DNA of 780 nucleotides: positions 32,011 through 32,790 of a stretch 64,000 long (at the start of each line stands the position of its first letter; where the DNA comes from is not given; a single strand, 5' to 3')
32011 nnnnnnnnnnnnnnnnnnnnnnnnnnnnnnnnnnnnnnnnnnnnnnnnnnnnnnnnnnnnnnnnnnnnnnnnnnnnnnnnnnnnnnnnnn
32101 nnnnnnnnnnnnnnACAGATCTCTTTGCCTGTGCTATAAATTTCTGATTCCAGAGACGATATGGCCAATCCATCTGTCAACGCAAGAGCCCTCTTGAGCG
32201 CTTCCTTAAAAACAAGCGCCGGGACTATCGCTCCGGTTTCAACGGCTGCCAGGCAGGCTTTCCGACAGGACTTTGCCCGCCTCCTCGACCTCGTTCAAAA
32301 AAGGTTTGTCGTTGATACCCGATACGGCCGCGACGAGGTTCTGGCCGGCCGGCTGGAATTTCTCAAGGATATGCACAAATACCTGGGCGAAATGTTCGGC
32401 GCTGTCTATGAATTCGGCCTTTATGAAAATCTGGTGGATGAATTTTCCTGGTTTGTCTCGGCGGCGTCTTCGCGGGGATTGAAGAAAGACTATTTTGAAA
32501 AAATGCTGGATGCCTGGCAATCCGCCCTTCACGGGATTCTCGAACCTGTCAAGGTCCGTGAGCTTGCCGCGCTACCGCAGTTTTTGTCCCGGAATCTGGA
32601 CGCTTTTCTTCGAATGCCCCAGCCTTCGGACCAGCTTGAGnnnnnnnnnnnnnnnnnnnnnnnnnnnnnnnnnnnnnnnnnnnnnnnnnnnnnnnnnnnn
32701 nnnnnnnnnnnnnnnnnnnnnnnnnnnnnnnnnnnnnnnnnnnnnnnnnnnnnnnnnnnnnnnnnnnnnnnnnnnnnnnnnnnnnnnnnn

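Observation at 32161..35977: B12-binding photoreceptor-like sensor without a DNA-binding domain, translationally coupled to a MacB-type ABC efflux system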

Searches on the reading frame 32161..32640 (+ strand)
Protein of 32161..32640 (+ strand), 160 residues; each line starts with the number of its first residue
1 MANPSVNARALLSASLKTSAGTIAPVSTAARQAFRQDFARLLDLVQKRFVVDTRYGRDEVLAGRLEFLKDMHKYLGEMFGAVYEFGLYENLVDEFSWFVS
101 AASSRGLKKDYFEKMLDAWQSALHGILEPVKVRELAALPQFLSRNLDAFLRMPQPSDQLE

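Call 35: search_solved_structures(query=A2, max_evalue=10, show_alignments=3)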
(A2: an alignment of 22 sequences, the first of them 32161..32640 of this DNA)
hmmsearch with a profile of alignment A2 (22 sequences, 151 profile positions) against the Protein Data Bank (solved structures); distinct sequences matched with E-value up to 10: 1.
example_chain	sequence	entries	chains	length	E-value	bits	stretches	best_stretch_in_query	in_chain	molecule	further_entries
1wdz_A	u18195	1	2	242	0.59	13.2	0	16-57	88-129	insulin receptor substrate p53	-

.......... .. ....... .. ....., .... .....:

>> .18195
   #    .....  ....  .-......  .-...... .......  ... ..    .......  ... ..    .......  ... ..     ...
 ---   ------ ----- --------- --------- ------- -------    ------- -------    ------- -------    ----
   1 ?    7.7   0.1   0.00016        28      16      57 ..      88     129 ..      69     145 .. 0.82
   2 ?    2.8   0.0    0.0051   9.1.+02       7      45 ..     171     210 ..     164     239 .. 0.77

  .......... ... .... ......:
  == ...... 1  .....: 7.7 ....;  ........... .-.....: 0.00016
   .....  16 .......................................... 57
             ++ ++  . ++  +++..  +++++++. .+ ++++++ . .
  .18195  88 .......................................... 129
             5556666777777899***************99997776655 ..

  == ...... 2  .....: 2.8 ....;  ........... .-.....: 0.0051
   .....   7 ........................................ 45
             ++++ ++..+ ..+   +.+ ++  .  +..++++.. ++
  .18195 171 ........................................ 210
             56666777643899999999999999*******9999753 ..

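Call 37: search_protein_families(library=pfam, alignment_id=A2, max_evalue=10)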
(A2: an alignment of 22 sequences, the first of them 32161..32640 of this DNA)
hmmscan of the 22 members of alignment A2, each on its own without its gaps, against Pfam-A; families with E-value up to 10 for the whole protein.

A. member 1, window:32161-32640:+ (160 aa): 0 families

B. families by the number of members that match (of 22 scanned): 6 families
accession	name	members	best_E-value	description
PF11391.13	DUF2798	7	0.06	Protein of unknown function (DUF2798)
PF04938.17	SIP1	3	0.018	Survival motor neuron (SMN) interacting protein 1 (SIP1)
PF19677.4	DUF6179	1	0.11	Family of unknown function (DUF6179)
PF20649.3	COG5_C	1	0.21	Conserved oligomeric Golgi complex subunit 5, C-terminal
PF08247.16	ENOD40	1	0.89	ENOD40 protein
PF20111.4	DUF6501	1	1.2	Family of unknown function (DUF6501)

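Call 42: predict_structure(alignment_id=A2)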
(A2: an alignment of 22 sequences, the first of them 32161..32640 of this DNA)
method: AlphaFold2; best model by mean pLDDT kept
length: 160 residues; sequences in the alignment: 22
mean_pLDDT: 88.6   pTM: 0.82
mean pLDDT of the five models: 88.6, 88.1, 87.8, 87.3, 85.6
residues with pLDDT >= 90: 116; 70-90: 29; 50-70: 8; < 50: 7
segments of 3 or more residues with pLDDT < 50: 1-3, 157-160
pLDDT, mean of each block of 10 residues (from residue 1): 62 91 95 97 95 78 86 96 94 93 90 95 96 96 95 58
secondary structure, 60 per line:
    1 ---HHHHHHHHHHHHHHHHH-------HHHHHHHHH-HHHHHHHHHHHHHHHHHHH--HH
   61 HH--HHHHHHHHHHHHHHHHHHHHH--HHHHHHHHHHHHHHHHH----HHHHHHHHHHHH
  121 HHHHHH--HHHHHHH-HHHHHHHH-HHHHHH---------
elements in order: H4-20 H28-36 H38-56 H59-62 H65-85 H88-104 H109-126 H129-135 H137-144 H146-151

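Call 57: search_protein_representatives(alignment_id=A2)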
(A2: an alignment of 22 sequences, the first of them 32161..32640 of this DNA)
Query: 22 sequences, 151 profile positions. Proteins with E-value up to 0.001 (for the whole library): 302; up to 1e-10: 97; up to 1e-30: 21. The best 150 are listed.
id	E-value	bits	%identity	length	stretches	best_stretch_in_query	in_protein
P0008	1.6e-65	235.8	-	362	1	1-150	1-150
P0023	1.7e-51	190.3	-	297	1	1-150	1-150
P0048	7.4e-47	175.2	-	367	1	4-143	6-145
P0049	9.7e-45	168.3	-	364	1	5-147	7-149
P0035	4.3e-43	163.0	-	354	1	10-150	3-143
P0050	4.6e-42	159.6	-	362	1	1-141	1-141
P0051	1.6e-39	151.4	-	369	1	9-149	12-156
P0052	2.3e-39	150.9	-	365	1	6-144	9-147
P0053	1.1e-38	148.7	-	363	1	14-149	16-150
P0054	2.0e-38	147.8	-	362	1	1-146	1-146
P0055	3.8e-38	146.9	-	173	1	15-145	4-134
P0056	1.0e-37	145.5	-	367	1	6-147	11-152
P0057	2.2e-37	144.5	-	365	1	4-140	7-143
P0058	2.2e-37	144.5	-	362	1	6-148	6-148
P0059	3.5e-36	140.5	-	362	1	3-143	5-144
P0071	5.8e-28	113.9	-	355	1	17-135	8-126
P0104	4.2e-18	81.9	-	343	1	20-144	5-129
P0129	3.4e-13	65.9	-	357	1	20-148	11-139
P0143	1.6e-10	57.2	-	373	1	6-147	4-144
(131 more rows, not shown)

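Call 70: find_encoding_contigs(protein=P0143, flank=5000, max_places=2)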
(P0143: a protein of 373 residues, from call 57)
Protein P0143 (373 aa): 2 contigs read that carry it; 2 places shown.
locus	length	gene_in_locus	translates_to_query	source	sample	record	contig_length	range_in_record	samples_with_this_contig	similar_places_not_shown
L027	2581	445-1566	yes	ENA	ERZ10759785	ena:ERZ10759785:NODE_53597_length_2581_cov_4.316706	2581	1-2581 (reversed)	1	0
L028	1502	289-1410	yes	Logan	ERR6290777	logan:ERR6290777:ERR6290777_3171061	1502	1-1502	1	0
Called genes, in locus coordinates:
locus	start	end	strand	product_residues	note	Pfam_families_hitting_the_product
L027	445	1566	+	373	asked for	PF02607:B12-binding_2, PF02310:B12-binding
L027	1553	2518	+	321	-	PF00990:GGDEF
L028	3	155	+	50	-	?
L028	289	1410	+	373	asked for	PF02607:B12-binding_2, PF02310:B12-binding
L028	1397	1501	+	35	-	?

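Call 71: find_encoding_contigs(protein=P0071, flank=5000, max_places=2)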
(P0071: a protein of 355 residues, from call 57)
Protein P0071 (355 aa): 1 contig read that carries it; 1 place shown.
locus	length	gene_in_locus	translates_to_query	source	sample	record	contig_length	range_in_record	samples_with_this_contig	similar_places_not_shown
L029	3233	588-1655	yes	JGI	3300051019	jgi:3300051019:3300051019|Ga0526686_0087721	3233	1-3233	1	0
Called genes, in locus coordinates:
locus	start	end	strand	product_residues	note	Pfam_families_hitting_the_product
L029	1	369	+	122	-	?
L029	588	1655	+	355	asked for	PF02607:B12-binding_2, PF02310:B12-binding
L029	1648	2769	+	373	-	PF12704:MacB_PCD, PF02687:FtsX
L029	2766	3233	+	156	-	?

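Call 72: find_encoding_contigs(protein=P0104, flank=5000, max_places=2)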
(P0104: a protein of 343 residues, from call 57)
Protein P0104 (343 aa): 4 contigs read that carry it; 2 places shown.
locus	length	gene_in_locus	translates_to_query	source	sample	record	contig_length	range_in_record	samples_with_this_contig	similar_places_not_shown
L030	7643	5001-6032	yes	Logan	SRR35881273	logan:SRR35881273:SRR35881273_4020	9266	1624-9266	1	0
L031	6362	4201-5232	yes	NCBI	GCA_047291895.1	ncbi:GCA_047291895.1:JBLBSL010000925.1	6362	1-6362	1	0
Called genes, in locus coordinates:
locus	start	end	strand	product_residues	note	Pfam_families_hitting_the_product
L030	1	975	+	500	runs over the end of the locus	PF00990:GGDEF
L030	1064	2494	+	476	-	PF00199:Catalase, PF06628:Catalase-rel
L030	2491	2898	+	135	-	PF04304:DUF454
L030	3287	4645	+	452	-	PF07719:TPR_2 (faint), PF13176:TPR_7 (faint), PF17874:TPR_MalT (weak), PF00515:TPR_1 (faint), PF13424:TPR_12 (weak), PF13424:TPR_12, PF17874:TPR_MalT (weak), PF13424:TPR_12, +5 more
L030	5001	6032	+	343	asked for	PF02607:B12-binding_2, PF02310:B12-binding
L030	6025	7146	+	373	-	PF12704:MacB_PCD (weak), PF02687:FtsX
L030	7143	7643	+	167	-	?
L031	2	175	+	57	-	?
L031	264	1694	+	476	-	PF00199:Catalase, PF06628:Catalase-rel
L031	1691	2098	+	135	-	PF04304:DUF454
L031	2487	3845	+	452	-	PF07719:TPR_2 (faint), PF13176:TPR_7 (faint), PF17874:TPR_MalT (weak), PF00515:TPR_1 (faint), PF13424:TPR_12 (weak), PF13424:TPR_12, PF17874:TPR_MalT (weak), PF13424:TPR_12, +5 more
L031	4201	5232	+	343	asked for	PF02607:B12-binding_2, PF02310:B12-binding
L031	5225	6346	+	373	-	PF12704:MacB_PCD (weak), PF02687:FtsX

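Call 73: find_encoding_contigs(protein=P0129, flank=5000, max_places=2)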
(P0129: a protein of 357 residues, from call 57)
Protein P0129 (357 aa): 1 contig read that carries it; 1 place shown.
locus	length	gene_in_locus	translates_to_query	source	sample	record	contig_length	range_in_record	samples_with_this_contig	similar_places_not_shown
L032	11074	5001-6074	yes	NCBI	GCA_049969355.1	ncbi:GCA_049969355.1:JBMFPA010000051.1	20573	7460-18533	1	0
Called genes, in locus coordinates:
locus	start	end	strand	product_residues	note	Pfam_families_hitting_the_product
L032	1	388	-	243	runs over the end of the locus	PF00111:Fer2, PF13510:Fer2_4, PF10588:NADH-G_4Fe-4S_3, PF13183:Fer4_8 (weak), PF22117:Fer4_Nqo3, PF12838:Fer4_7 (weak), PF13187:Fer4_9 (weak), PF00037:Fer4 (weak), +4 more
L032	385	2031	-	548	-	PF01257:2Fe-2S_thioredx, PF01512:Complex1_51K, PF10589:NADH_4Fe-4S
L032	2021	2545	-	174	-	PF01257:2Fe-2S_thioredx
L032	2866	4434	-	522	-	PF13547:GTA_TIM (faint), PF22612:GH113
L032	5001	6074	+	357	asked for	PF02607:B12-binding_2, PF02310:B12-binding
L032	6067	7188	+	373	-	PF12704:MacB_PCD (weak), PF02687:FtsX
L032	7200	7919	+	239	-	PF00005:ABC_tran, PF02463:SMC_N, PF13304:AAA_21 (faint)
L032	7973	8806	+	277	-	PF25917:BSH_RND (weak), PF25973:BSH_CzcB (weak)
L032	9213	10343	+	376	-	PF01761:DHQ_synthase, PF24621:DHQS_C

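Call 98: fold_search(model_id=the predicted structure, library=pdb)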
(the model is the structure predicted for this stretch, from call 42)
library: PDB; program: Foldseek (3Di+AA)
matches with E <= 10: 625; with E <= 0.001: 0
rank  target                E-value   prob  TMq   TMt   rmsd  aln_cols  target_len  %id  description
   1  7uqa_D                9.2e-02  1.00  0.58  0.69   3.1       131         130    9  Crystal structure of the small Ultra-Red Fluorescent Protein (smURFP) (released 2023-07-19)
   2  6fzn_B                1.9e-01  1.00  0.56  0.67   3.4       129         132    9  SMURFP-Y56R mutant in complex with biliverdin (released 2018-10-17)
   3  6i2z_A                2.1e-01  0.97  0.52  0.53   5.2       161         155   14  Isolated globin domain of the Bordetella pertussis globin-coupled sensor (released 2019-10-16)
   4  4po5_A                2.4e-01  1.00  0.60  0.59   3.1       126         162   10  Crystal structure of allophycocyanin B from Synechocystis PCC 6803 (released 2014-10-29)
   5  6fzn_A                2.4e-01  1.00  0.58  0.69   3.0       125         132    8  SMURFP-Y56R mutant in complex with biliverdin (released 2018-10-17)
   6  8imi_H                2.5e-01  1.00  0.61  0.60   2.9       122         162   13  A1-A2, A3-A4, B'1-B'2, C'1-C'2 cylinder in cyanobacterial phycobilisome from Anthocerotibacter panamensis (Cluster A) (released 2023-10-25)
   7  2r80_A                2.6e-01  0.72  0.36  0.39   6.5       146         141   13  Pigeon Hemoglobin (OXY form) (released 2008-09-30)
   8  7uqa_F                2.7e-01  0.99  0.55  0.64   4.0       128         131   10  Crystal structure of the small Ultra-Red Fluorescent Protein (smURFP) (released 2023-07-19)
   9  7uqa_C                2.9e-01  1.00  0.62  0.72   2.8       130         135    9  Crystal structure of the small Ultra-Red Fluorescent Protein (smURFP) (released 2023-07-19)
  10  6m9a_C                3.0e-01  0.93  0.51  0.51   5.2       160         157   14  Bordetella pertussis globin coupled sensor regulatory domain (BpeGReg) (released 2018-11-14)
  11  9wg7_D2               3.2e-01  0.99  0.58  0.58   8.2       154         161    9  The structure of phycobilisome with a bicylindrical core from the cyanobacterium Synechococcus elongatus PCC 7942 (released 2026-04-01)
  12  7uqa_B                3.3e-01  0.99  0.57  0.69   3.2       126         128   10  Crystal structure of the small Ultra-Red Fluorescent Protein (smURFP) (released 2023-07-19)
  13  9dsf_C                3.3e-01  0.93  0.51  0.52   5.2       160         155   14  Cyanide-ligated Bordetella pertussis globin coupled sensor regulatory domain S68A (released 2025-12-24)
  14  7uqa_A                3.5e-01  0.99  0.59  0.69   3.0       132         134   11  Crystal structure of the small Ultra-Red Fluorescent Protein (smURFP) (released 2023-07-19)
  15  4uiq_B                3.9e-01  0.94  0.53  0.54   5.4       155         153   15  Isolated globin domain of the Bordetella pertussis globin-coupled sensor with a heme at the dimer interface (released 2016-04-13)
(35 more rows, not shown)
